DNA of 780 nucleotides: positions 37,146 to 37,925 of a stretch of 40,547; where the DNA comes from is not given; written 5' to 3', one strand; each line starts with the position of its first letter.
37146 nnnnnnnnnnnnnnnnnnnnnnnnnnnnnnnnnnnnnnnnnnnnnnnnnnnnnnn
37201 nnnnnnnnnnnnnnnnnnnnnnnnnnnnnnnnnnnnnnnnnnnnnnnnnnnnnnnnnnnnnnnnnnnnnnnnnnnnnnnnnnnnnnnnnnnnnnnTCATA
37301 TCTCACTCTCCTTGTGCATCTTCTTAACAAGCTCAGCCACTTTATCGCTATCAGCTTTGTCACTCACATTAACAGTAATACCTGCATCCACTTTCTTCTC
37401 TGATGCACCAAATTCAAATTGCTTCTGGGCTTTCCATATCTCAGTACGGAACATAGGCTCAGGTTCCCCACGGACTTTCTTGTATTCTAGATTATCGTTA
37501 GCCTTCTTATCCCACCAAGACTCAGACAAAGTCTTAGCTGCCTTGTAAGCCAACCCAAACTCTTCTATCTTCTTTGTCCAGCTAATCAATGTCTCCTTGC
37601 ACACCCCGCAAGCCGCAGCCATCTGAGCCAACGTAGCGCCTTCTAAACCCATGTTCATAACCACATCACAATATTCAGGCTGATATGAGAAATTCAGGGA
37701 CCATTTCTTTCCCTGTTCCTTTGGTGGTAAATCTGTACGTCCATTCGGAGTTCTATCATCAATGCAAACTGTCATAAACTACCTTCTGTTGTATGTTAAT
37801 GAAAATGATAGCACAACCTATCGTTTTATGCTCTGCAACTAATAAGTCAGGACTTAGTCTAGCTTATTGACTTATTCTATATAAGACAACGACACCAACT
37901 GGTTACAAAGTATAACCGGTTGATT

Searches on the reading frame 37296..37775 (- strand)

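Call 62: search_protein_families(library=pfam, proteins=[window:37296-37775:-], max_evalue=0.01)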
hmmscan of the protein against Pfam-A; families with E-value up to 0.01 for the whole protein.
window:37296-37775:- (159 aa): 2 families
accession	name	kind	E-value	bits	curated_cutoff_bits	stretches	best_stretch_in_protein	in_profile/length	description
PF13022.12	HTH_Tnp_1_2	-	0.0061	17.1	27.9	0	36-93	16-69/122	Helix-turn-helix of insertion element transposase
PF13518.12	HTH_28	-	0.0091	16.5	25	0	44-76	10-42/52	Helix-turn-helix domain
